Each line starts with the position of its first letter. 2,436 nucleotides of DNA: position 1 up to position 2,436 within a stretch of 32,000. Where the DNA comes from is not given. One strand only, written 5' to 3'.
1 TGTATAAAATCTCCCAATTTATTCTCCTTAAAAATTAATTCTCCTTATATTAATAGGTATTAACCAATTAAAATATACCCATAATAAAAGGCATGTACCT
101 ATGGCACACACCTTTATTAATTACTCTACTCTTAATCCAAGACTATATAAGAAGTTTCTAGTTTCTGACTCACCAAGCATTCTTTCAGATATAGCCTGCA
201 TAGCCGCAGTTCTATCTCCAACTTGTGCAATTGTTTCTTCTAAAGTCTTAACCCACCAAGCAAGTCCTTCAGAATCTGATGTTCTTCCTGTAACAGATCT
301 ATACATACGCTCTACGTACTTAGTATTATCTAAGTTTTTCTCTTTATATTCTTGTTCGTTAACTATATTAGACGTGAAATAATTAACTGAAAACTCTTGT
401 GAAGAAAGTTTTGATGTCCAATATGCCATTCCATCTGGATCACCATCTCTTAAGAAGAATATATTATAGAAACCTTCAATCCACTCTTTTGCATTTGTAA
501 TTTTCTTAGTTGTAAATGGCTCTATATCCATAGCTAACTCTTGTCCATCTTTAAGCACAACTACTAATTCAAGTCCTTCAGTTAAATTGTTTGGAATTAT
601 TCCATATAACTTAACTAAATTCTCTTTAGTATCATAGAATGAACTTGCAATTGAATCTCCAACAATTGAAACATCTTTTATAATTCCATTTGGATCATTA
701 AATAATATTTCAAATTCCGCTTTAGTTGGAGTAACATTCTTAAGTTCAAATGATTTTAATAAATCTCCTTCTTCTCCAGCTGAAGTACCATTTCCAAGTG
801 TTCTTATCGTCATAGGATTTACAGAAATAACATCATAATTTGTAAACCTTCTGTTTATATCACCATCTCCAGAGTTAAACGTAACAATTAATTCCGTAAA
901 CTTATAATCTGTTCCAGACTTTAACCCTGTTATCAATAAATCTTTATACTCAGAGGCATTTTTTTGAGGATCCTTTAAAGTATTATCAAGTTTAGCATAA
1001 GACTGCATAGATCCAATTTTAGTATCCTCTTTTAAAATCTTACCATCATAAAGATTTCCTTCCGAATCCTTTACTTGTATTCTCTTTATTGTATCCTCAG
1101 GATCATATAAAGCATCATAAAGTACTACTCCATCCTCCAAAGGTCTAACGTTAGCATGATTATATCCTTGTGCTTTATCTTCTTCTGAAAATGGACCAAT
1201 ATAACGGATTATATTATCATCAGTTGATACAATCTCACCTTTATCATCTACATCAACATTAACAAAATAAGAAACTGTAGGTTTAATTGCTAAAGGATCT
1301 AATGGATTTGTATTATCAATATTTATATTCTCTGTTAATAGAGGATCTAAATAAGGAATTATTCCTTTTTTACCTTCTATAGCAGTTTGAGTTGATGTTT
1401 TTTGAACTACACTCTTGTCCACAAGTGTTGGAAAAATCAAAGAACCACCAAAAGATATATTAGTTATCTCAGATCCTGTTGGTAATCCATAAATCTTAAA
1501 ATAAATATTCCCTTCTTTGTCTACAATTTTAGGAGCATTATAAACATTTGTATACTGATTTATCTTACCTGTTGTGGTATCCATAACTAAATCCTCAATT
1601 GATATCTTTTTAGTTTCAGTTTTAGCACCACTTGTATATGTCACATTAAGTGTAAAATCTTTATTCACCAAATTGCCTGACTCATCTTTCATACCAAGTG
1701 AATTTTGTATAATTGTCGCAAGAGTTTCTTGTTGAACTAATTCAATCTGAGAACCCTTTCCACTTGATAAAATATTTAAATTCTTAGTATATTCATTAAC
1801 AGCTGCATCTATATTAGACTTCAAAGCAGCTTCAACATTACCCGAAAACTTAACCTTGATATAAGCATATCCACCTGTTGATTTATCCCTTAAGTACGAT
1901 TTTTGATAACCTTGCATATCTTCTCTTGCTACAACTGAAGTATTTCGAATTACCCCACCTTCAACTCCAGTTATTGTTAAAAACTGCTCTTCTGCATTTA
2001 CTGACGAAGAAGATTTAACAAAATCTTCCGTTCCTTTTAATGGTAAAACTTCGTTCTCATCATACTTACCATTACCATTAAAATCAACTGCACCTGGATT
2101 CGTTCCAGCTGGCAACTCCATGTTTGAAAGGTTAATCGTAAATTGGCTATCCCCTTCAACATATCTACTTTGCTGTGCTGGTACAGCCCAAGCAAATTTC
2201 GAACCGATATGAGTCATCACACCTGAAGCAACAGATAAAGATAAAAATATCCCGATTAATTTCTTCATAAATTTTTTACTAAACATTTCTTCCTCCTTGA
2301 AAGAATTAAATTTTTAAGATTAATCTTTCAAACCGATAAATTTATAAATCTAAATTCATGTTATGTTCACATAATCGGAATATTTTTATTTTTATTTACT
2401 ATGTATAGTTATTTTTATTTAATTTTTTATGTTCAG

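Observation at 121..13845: Three paralogous exported proteins ending in DUF4214-type repeats, next to a lone rmlB and a GT2-TPR glycosyltransferase: candidate uncharacterised surface-layer/glycoprotein system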

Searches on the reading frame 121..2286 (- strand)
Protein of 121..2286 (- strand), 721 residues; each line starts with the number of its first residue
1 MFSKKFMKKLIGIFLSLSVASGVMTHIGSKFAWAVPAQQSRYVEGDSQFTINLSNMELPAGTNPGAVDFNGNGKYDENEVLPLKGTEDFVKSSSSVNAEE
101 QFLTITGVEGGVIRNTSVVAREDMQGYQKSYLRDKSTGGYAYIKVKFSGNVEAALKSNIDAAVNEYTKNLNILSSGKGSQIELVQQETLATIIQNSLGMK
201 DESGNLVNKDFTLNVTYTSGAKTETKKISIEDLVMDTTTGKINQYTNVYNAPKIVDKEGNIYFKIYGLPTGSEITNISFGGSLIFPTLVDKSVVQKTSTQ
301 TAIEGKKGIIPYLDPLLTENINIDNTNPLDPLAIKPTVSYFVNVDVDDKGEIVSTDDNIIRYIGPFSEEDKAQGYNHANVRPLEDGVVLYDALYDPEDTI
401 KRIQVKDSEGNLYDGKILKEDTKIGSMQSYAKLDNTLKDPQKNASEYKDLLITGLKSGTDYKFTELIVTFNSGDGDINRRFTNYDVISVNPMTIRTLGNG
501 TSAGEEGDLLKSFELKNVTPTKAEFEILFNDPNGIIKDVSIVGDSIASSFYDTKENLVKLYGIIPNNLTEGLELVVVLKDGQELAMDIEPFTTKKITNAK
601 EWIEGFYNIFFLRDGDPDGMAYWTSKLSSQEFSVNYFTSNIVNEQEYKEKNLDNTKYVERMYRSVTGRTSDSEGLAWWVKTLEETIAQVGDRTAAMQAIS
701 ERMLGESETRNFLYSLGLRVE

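Call 4: search_protein_families(library=pfam, proteins=[window:121-2286:-], max_evalue=0.1)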
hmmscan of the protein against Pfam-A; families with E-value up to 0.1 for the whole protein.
window:121-2286:- (721 aa): 2 families
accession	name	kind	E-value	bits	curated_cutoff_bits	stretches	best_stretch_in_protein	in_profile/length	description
PF13946.11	DUF4214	-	2.3e-13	50.4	23.2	2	639-686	2-52/72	Domain of unknown function (DUF4214)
PF00427.26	PBS_linker_poly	-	0.059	13.9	28.7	0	620-673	29-86/126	Phycobilisome Linker polypeptide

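Call 8: search_protein_families(library=ncbifam, proteins=[window:121-2286:-], max_evalue=0.1)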
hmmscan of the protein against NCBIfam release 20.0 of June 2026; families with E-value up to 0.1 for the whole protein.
window:121-2286:- (721 aa): 0 families

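Call 11: find_encoding_contigs(protein=window:121-2286:-, flank=10000, max_places=6)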
Protein window:121-2286:- (721 aa): 2 contigs read that carry it; 2 places shown.
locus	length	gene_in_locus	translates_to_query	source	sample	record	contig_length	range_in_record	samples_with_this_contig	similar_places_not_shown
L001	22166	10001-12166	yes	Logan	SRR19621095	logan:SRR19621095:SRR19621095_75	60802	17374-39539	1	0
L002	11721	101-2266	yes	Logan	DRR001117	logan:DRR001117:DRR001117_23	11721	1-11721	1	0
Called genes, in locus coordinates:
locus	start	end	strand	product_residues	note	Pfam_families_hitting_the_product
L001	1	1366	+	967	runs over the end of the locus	PF13946:DUF4214 (faint)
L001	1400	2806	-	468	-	PF00535:Glycos_transf_2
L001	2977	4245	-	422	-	PF01979:Amidohydro_1, PF07969:Amidohydro_3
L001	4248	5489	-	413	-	PF02133:Transp_cyt_pur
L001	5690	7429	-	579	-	PF01979:Amidohydro_1, PF07969:Amidohydro_3 (faint), PF13382:Adenine_deam_C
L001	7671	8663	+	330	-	PF01073:3Beta_HSD, PF01370:Epimerase, PF02719:Polysacc_synt_2, PF04321:RmlD_sub_bind, PF07993:NAD_binding_4, PF16363:GDP_Man_Dehyd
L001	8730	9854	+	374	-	-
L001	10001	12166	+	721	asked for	PF13946:DUF4214 (weak)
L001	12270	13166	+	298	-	-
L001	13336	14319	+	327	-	PF00535:Glycos_transf_2, PF10111:Glyco_tranf_2_2 (weak), PF13641:Glyco_tranf_2_3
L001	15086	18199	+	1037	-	PF13946:DUF4214 (faint)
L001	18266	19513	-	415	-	PF09992:NAGPA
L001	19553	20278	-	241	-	PF07685:GATase_3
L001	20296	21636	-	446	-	PF08245:Mur_ligase_M, PF08353:MurT_C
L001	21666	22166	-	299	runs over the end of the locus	-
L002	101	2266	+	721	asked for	PF13946:DUF4214 (weak)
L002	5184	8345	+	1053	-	PF13946:DUF4214 (faint)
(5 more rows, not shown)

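Call 12: find_homologous_proteins(query=window:121-2286:-, max_evalue=0.001)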
Query window:121-2286:- (721 aa): 62 proteins with E <= 0.001 among 8000 candidates.
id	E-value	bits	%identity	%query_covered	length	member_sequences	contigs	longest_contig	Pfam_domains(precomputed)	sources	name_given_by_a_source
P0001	0.0e+0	1590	100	100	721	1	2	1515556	PF13946.12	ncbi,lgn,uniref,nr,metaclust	ncbi:DUF4214 domain-containing protein [Candidatus Arthromitus sp. SFB-rat-Yit]|uniref:DUF4214 domai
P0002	0.0e+0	1553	97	100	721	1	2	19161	PF13946.12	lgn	-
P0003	0.0e+0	1550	96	100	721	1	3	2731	PF13946.12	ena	-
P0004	0.0e+0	1392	85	100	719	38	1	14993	PF13946.12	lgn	-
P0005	0.0e+0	1223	74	100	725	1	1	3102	PF13946.12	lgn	-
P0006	0.0e+0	1148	71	100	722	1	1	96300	PF13946.12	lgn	-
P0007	0.0e+0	1129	70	100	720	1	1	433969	PF13946.12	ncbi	-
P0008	0.0e+0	1128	69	100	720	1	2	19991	PF13946.12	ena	-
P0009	0.0e+0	1128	69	100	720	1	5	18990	PF13946.12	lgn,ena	-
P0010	0.0e+0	1126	69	100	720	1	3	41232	PF13946.12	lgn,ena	-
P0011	0.0e+0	1126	69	100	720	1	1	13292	PF13946.12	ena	-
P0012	0.0e+0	1126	69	100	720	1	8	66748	PF13946.12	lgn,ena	-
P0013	0.0e+0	1126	69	100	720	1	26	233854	PF13946.12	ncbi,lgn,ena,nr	ncbi:MAG TPA: DUF4214 domain-containing protein [Candidatus Dwaynia gallinarum]|nr:DUF4214 domain-co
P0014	0.0e+0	1126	69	100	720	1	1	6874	PF13946.12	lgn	-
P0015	0.0e+0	1126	69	100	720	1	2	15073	PF13946.12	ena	-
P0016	0.0e+0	1125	69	100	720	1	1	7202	PF13946.12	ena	-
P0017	0.0e+0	1125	69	100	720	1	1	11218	PF13946.12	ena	-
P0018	0.0e+0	1124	69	100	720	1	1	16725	PF13946.12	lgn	-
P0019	0.0e+0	1124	69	100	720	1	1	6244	PF13946.12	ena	-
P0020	0.0e+0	1124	69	100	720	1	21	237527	PF13946.12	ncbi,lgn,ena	-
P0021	0.0e+0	1124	69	100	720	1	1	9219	PF13946.12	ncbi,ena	-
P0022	0.0e+0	1123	69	100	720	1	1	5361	PF13946.12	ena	-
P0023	0.0e+0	1123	69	100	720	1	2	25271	PF13946.12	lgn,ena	-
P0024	0.0e+0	1123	69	100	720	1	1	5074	PF13946.12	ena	-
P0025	0.0e+0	1123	69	100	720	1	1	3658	PF13946.12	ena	-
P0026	0.0e+0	1123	68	100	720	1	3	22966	PF13946.12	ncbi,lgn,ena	-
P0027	0.0e+0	1122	69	100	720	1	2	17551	PF13946.12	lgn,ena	-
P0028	0.0e+0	1122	68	100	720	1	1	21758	PF13946.12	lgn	-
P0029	0.0e+0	1122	69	100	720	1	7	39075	PF13946.12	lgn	-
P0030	0.0e+0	1122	68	100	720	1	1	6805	PF13946.12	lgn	-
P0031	0.0e+0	1122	69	100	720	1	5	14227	PF13946.12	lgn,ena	-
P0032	0.0e+0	1122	68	100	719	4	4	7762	PF13946.12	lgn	-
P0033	0.0e+0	1121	69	100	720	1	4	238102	PF13946.12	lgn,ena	-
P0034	0.0e+0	1121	69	100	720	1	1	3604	PF13946.12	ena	-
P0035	0.0e+0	1121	68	100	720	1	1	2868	PF13946.12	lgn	-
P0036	0.0e+0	1120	68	100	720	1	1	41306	PF13946.12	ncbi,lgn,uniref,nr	ncbi:DUF4214 domain-containing protein [Candidatus Arthromitus sp. SFB-turkey]|uniref:DUF4214 domain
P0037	0.0e+0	1120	68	100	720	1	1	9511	PF13946.12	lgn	-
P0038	0.0e+0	1120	68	100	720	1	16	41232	PF13946.12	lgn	-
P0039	0.0e+0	1119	68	100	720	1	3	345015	PF13946.12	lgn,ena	-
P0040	0.0e+0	1118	68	100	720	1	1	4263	PF13946.12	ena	-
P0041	0.0e+0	1117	68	100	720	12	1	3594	PF13946.12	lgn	-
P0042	0.0e+0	1117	68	100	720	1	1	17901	PF13946.12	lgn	-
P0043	0.0e+0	1117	68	100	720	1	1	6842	PF13946.12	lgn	-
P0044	0.0e+0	1115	69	100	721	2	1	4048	PF13946.12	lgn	-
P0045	0.0e+0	1115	68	100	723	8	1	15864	PF13946.12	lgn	-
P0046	0.0e+0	1112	69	100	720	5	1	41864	PF13946.12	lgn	-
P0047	0.0e+0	1110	68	100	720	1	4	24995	PF13946.12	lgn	-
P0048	0.0e+0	1107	69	98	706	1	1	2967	PF13946.12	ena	-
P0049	0.0e+0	1107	68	100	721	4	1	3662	PF13946.12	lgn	-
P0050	0.0e+0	1105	67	100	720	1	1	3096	PF13946.12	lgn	-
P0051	0.0e+0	1105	68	100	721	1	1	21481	PF13946.12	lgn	-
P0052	0.0e+0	1105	68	100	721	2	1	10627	PF13946.12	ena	-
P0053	0.0e+0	1103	68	98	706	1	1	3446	PF13946.12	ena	-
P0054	0.0e+0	1098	68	100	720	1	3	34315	PF13946.12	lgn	-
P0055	0.0e+0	1084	66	100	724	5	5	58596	PF13946.12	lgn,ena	-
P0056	0.0e+0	1079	67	100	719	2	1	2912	PF13946.12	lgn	-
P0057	0.0e+0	1078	66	100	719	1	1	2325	PF13946.12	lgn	-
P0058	0.0e+0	1052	64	100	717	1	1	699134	PF13946.12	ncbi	-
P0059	0.0e+0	1049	64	100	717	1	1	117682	PF13946.12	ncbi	-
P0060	0.0e+0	1022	63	100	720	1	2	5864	PF13946.12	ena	-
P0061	1.3e-284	964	59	100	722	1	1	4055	PF13946.12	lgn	-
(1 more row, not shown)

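Call 22: find_related_loci(query=A1, collection=genome_contigs, flank=10000)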
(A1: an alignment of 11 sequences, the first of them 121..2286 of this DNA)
Query A1 (721 aa) in genome_contigs; peptide patterns used: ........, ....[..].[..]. (x = any residue, [..] = any of these).
34 stretches matched a pattern; 3 encode a relative of the query (tblastn E <= 1e-3); 3 distinct loci.
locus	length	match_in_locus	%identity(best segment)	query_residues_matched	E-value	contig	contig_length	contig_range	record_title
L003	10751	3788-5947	69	1-721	0e+0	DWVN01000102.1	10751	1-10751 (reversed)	MAG TPA_asm: Candidatus Dwaynia gallinarum isolate CHK166-5537 CHK166__C102636_L10751_SAMEA104467475, whole genome shotg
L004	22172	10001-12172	68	1-721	0e+0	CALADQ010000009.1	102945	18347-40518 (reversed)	MAG TPA_asm: uncultured Candidatus Arthromitus sp. isolate ERR318697_bin.45_CONCOCT_v1.1_MAG genome assembly, contig: ER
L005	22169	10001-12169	68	1-721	0e+0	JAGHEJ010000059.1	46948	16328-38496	MAG: Clostridiales bacterium isolate MAG.106 k127_1132504, whole genome shotgun sequence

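Call 25: find_encoding_contigs(protein=P0004, flank=10000, max_places=4)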
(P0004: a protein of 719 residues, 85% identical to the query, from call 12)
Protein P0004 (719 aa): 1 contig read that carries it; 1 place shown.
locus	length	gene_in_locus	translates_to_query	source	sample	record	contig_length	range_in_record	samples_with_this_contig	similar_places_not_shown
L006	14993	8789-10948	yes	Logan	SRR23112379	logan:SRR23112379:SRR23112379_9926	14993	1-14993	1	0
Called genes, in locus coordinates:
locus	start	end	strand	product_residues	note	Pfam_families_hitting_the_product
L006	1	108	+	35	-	?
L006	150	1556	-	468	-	PF00535:Glycos_transf_2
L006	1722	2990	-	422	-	PF01979:Amidohydro_1, PF07969:Amidohydro_3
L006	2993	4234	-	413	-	PF02133:Transp_cyt_pur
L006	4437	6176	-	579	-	PF01979:Amidohydro_1, PF07969:Amidohydro_3 (faint), PF13382:Adenine_deam_C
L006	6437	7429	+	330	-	PF01073:3Beta_HSD, PF01370:Epimerase, PF02719:Polysacc_synt_2, PF04321:RmlD_sub_bind, PF16363:GDP_Man_Dehyd, PF07993:NAD_binding_4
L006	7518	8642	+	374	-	-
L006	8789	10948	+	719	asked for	PF13946:DUF4214 (weak)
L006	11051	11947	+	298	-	-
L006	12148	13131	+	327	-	PF00535:Glycos_transf_2, PF10111:Glyco_tranf_2_2 (faint), PF13641:Glyco_tranf_2_3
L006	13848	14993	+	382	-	?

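Call 43: search_solved_structures(query=window:121-2286:-, max_evalue=1)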
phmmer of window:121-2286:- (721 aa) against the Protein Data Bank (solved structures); distinct sequences matched with E-value up to 1: 0.

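Call 52: predict_structure(alignment_id=A2)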
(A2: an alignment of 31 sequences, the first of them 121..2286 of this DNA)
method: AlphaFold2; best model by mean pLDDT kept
length: 721 residues; sequences in the alignment: 31
mean_pLDDT: 70.3   pTM: 0.42
mean pLDDT of the five models: 70.3, 68.1, 64.7, 64.2, 62.4
residues with pLDDT >= 90: 177; 70-90: 263; 50-70: 103; < 50: 178
segments of 3 or more residues with pLDDT < 50: 1-78, 314-341, 365-378, 420-446, 472-489, 499-507
pLDDT, mean of each block of 10 residues (from residue 1): 40 38 27 26 28 26 29 40 66 90 92 72 76 79 94 94 92 73 86 89 90 88 87 74 56 87 89 87 92 92 86 45 31 33 55 61 49 41 69 56 76 73 35 33 51 77 69 43 41 60 44 91 91 81 90 90 92 88 86 91 91 87 87 87 72 85 85 87 89 87 87 88 76
secondary structure, 60 per line:
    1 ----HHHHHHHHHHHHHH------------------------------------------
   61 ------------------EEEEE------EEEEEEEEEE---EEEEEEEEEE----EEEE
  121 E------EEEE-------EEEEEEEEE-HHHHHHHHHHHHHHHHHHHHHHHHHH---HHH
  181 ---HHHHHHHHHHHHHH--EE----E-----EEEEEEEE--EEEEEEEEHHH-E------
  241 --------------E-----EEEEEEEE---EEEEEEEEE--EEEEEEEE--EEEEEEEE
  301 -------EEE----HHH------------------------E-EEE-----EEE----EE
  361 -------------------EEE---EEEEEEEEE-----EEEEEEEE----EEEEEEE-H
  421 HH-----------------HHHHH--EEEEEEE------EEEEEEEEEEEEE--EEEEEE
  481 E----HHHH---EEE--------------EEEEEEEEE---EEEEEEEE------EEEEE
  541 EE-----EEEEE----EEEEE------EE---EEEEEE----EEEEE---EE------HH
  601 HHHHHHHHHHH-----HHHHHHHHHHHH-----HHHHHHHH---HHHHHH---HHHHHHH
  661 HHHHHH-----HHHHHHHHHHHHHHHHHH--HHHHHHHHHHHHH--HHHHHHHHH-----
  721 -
elements in order (helices of 4 or more, strands of 3 or more residues): H5-18 E79-83 E90-99 E103-112 E117-121 E128-131 E139-147 H149-174 H184-197 E212-219 E222-229 E261-268 E272-280 E283-290 E293-300 E308-310 E344-346 E352-354 E380-382 E386-394 E400-407 E412-418 H440-444 E447-453 E460-472 E475-481 H486-489 E493-495 E510-518 E522-529 E536-542 E548-552 E557-561 E573-578 E583-587 H599-611 H617-628 H634-641 H645-650 H654-666 H672-689 H692-704 H707-715

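Call 55: fold_search(model_id=the predicted structure, library=pdb)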
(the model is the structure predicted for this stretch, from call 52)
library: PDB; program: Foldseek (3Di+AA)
matches with E <= 10: 1714; with E <= 0.001: 252
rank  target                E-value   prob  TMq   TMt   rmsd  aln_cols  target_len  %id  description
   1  9ozi_A                2.6e-07  1.00  0.12  0.06  16.9       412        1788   11  Cryo-EM structure of chicken ROS1 in apo-state. This is the complete map and model. (released 2026-02-25)
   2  4gh7_D                4.3e-07  1.00  0.13  0.29  15.1       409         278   11  Crystal structure of Anticalin N7A in complex with oncofetal fibronectin fragment Fn7B8 (released 2012-12-26)
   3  8bnq_A                1.3e-06  1.00  0.13  0.23  16.0       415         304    8  Crystal structure of the FnIII-tandem A84-A86 from the A-band of titin (released 2023-04-12)
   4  3t1w                  1.5e-06  1.00  0.15  0.26  14.6       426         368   10  Structure of the four-domain fragment Fn7B89 of oncofetal fibronectin (released 2012-03-21)
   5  5n47_F                1.7e-06  1.00  0.13  0.28  15.5       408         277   11  Structure of Anticalin N7E in complex with the three-domain fragment Fn7B8 of human oncofetal fibronectin (released 2018-02-14)
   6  2yn5_B                2.2e-06  1.00  0.12  0.25  19.4       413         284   12  Structural insight into the giant calcium-binding adhesin SiiE: implications for the adhesion of Salmonella enterica t (released 2013-04-03)
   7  5utk_B                2.3e-06  1.00  0.12  0.25  14.5       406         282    7  Crystal structure of the membrane proximal three fibronectin type III (FNIII) domains of Tie2 (Tie2[FNIIIa-c]) (released 2017-04-12)
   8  5n47_D                2.8e-06  1.00  0.14  0.30  14.9       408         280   11  Structure of Anticalin N7E in complex with the three-domain fragment Fn7B8 of human oncofetal fibronectin (released 2018-02-14)
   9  8bnq_B                3.2e-06  1.00  0.10  0.22  22.9       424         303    9  Crystal structure of the FnIII-tandem A84-A86 from the A-band of titin (released 2023-04-12)
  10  7mro                  3.6e-06  0.99  0.13  0.22  15.9       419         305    8  Zebrafish CNTN4 FN1-FN3 domains (released 2022-01-05)
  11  4gh7_B                4.4e-06  1.00  0.12  0.25  15.3       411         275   11  Crystal structure of Anticalin N7A in complex with oncofetal fibronectin fragment Fn7B8 (released 2012-12-26)
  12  5e53_D                4.7e-06  0.99  0.13  0.23  15.7       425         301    8  Crystal structure of chicken CNTN1 FN1-FN3 domains (released 2016-08-31)
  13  6tpw                  5.3e-06  1.00  0.13  0.22  15.0       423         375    9  Crystal structures of FNIII domain one through four of the human leucocyte common antigen-related protein ( LAR) (released 2020-05-13)
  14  8xjs_A                5.9e-06  0.99  0.11  0.11  20.0       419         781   10  Cryo-EM structure of human insulin receptor bound to 3 IGF-I (released 2024-12-25)
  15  7sl2_B                8.2e-06  0.93  0.11  0.10  20.0       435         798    9  Full-length insulin receptor bound with site 2 binding deficient mutant insulin (A-L13R) -- asymmetric conformation (released 2022-03-30)
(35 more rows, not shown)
